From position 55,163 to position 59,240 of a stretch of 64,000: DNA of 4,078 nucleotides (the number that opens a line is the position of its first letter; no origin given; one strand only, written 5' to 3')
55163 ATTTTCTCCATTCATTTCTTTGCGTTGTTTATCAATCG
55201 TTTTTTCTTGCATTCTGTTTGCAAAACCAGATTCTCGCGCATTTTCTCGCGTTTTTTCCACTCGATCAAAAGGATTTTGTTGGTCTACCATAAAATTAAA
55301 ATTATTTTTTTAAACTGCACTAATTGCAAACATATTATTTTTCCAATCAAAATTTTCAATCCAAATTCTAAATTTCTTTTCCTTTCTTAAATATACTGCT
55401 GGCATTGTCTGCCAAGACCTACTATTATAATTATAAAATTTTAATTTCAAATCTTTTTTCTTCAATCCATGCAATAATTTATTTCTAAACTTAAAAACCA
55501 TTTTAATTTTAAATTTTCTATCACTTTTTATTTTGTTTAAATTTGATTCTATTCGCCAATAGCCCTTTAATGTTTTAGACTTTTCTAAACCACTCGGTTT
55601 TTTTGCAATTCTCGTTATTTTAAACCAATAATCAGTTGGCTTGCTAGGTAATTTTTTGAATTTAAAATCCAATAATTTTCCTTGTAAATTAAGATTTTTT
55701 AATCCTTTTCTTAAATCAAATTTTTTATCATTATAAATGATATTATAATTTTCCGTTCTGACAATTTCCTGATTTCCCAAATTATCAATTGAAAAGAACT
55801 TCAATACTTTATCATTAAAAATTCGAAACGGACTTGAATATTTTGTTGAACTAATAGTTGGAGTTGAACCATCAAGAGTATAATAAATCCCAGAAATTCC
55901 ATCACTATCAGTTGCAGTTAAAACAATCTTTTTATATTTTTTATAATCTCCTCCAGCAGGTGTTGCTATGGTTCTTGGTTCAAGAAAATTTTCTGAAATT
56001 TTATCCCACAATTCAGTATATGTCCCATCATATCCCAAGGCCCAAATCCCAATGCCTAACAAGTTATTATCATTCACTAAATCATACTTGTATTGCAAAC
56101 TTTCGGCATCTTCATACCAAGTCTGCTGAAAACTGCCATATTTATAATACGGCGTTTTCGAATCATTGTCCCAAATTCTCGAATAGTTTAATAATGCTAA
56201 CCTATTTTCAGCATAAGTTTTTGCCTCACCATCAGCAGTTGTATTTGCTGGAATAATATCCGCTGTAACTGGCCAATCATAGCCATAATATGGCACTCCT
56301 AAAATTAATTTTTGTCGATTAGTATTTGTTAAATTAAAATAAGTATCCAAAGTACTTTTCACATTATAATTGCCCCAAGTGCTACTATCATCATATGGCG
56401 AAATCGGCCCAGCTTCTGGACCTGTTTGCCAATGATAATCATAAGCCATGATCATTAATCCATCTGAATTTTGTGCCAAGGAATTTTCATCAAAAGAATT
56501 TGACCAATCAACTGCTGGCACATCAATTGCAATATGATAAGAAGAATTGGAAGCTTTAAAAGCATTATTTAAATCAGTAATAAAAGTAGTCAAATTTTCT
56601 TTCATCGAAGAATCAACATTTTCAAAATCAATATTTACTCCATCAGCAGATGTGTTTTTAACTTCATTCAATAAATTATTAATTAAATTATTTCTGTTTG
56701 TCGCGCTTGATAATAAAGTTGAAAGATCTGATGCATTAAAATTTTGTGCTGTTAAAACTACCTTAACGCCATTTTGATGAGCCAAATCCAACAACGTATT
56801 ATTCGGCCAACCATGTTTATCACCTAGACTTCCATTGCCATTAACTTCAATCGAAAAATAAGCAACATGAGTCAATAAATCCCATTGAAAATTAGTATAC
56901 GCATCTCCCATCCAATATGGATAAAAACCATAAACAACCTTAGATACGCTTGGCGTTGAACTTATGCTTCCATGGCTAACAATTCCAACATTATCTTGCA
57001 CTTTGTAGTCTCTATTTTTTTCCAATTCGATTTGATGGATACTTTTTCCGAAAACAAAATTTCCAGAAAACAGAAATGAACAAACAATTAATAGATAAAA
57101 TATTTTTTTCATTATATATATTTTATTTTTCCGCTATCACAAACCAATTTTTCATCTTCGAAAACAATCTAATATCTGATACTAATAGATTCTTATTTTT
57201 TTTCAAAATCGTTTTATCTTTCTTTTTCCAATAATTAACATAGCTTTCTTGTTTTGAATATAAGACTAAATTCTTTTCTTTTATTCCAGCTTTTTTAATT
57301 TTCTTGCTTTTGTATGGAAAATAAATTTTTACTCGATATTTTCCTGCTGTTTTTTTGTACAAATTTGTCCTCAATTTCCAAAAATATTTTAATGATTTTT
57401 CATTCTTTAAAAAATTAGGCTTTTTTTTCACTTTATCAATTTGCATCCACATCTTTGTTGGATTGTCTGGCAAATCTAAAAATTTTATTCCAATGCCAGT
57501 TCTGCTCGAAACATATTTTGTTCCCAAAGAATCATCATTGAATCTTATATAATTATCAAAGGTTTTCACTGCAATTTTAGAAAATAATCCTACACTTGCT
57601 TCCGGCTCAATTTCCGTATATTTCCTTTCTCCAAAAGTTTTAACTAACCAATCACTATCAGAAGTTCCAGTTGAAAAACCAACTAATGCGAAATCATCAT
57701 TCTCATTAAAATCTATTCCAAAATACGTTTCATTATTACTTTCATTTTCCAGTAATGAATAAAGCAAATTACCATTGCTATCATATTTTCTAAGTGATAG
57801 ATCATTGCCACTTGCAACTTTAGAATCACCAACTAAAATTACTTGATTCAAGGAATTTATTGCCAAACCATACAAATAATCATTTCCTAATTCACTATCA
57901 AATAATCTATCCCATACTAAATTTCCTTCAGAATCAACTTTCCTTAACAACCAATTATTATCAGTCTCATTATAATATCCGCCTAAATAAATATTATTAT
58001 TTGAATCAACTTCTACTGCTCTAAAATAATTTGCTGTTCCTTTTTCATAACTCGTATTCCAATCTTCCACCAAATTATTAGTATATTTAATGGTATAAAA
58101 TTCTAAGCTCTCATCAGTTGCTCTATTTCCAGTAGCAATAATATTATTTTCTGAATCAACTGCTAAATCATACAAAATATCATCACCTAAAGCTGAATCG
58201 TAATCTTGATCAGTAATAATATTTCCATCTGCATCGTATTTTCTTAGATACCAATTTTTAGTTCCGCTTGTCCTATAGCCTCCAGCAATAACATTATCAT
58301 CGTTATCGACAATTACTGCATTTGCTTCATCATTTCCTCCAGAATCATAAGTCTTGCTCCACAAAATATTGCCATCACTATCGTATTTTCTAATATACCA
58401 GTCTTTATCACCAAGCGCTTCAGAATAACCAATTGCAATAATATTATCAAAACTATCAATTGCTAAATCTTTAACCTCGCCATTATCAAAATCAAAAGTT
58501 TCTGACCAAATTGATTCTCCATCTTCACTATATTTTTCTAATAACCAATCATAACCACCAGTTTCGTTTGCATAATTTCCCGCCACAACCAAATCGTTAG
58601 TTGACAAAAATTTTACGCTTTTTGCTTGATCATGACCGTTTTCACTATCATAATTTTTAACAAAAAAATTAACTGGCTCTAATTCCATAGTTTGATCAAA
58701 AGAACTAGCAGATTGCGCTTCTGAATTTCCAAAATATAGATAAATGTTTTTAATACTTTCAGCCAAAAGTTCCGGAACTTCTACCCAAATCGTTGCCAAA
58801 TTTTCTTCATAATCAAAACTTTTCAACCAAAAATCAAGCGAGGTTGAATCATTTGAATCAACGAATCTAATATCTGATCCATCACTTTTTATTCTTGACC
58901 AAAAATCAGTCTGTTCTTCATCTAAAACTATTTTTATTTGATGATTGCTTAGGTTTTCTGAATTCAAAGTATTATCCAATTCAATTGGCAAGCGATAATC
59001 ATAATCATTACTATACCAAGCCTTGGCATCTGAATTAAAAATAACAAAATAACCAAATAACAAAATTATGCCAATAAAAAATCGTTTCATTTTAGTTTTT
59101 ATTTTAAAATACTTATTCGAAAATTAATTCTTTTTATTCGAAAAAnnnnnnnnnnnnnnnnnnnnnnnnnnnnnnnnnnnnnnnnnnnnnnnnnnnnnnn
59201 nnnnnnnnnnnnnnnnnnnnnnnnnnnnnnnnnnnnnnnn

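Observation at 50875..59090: Unannotated lysine-rich module shared by three adjacent secreted proteins with unrelated catalytic or propeller domains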

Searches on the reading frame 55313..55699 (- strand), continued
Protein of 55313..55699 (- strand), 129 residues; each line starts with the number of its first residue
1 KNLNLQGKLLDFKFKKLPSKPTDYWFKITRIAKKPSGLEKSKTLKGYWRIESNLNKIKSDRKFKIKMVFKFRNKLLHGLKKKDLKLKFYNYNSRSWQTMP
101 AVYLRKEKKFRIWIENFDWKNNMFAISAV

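Call 74: search_protein_families(library=ncbifam, alignment_id=A3, max_evalue=10)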
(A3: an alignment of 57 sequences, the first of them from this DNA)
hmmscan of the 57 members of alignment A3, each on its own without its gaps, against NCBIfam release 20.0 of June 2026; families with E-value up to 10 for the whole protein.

A. member 1, seq(129 aa): 0 families

B. families by the number of members that match (of 57 scanned): 34 families (the first 25 are shown)
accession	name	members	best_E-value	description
TIGR04514.1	GWxTD_dom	3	0.044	GWxTD domain-containing protein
TIGR02796.1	tolQ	3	0.082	protein TolQ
NF010512.0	PRK13922.12-1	2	0.088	rod shape-determining protein MreC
TIGR03007.1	pepcterm_ChnLen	1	0.0031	XrtA system polysaccharide chain length determinant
TIGR03138.1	QueF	1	0.0038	NADPH-dependent 7-cyano-7-deazaguanine reductase QueF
NF047703.1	slr1658_superfam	1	0.0041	slr1658 superfamily regulator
TIGR00604.1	rad3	1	0.0064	DNA repair helicase (rad3)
NF002739.0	PRK02714.1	1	0.0078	o-succinylbenzoate synthase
TIGR01843.1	type_I_hlyD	1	0.018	HlyD family type I secretion periplasmic adaptor subunit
NF052456.1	HyiscapDhHadC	1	0.02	(R)-2-hydroxyisocaproyl-CoA dehydratase subunit beta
NF002740.0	PRK02724.1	1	0.025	30S ribosomal protein PSRP-3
NF007078.0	PRK09529.1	1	0.028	bifunctional acetyl-CoA decarbonylase/synthase complex subunit alpha/beta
NF004114.0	PRK05605.1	1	0.049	long-chain-fatty-acid--CoA ligase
NF007246.0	PRK09692.1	1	0.074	integrase domain-containing protein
TIGR02795.1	tol_pal_ybgF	1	0.075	tol-pal system protein YbgF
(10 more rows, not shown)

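Call 75: search_protein_families(library=phrogs, alignment_id=A3, max_evalue=1)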
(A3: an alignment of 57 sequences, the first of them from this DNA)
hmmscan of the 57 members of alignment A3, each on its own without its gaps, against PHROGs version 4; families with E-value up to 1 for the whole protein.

A. member 1, seq(129 aa): 0 families

B. families by the number of members that match (of 57 scanned): 49 families (the first 25 are shown)
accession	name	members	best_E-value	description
phrog_31167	-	2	0.03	-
phrog_2524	-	2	0.059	-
phrog_2176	-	2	0.073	-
phrog_7352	-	1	0.0019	-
phrog_37780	-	1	0.0035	-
phrog_15792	-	1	0.012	-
phrog_1310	-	1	0.013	-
phrog_25190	-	1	0.018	integrase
phrog_36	-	1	0.05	transcriptional regulator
phrog_20103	-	1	0.051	-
phrog_7956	-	1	0.051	-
phrog_12499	-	1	0.056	tail fiber protein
phrog_18849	-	1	0.068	-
phrog_27288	-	1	0.082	-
phrog_17569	-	1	0.083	RNA polymerase sigma factor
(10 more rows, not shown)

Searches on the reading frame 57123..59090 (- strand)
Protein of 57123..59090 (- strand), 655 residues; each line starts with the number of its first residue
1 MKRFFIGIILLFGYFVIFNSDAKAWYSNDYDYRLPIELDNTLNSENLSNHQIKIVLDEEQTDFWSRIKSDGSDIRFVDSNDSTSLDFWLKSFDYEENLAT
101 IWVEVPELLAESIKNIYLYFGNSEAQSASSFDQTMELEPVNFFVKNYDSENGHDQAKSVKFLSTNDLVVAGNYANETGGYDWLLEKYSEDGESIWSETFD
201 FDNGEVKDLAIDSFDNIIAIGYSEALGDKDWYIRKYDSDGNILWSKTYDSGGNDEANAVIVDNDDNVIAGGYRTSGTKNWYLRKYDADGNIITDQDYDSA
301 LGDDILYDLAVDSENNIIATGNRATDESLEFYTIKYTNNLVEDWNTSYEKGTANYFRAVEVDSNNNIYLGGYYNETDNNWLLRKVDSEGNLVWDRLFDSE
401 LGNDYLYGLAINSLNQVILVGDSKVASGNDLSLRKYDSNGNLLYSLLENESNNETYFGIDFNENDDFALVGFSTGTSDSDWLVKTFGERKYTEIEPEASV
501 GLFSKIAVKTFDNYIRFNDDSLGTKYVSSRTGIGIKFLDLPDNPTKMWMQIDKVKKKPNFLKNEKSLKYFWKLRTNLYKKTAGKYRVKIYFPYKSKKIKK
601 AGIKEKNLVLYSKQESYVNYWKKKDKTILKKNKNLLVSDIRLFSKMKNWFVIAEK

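Call 7: search_protein_families(library=pfam, proteins=[window:57123-59090:-], max_evalue=1)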
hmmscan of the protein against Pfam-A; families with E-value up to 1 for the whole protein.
window:57123-59090:- (655 aa): 3 families
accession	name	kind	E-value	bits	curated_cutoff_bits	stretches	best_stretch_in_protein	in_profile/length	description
PF10102.14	DUF2341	-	3.6e-18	66.2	23.4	1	70-137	1-67/84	Domain of unknown function (DUF2341)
PF17164.10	DUF5122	-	0.0012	19.5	27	0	416-442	5-32/36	Domain of unknown function (DUF5122) beta-propeller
PF06718.16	DUF1203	-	0.3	11.8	27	0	224-261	55-92/116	Protein of unknown function (DUF1203)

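Call 8: search_protein_families(library=ncbifam, proteins=[window:57123-59090:-], max_evalue=1)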
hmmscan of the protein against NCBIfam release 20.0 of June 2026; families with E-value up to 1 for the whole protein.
window:57123-59090:- (655 aa): 2 families
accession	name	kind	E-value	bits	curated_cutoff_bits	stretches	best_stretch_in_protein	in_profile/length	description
TIGR02608.1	delta_60_rpt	domain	2.3e-19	69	76.5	6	254-290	1-39/55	delta-60 repeat domain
NF000359.1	sat3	exception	0.11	12.6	360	1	230-335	49-145/180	streptothricin N-acetyltransferase Sat3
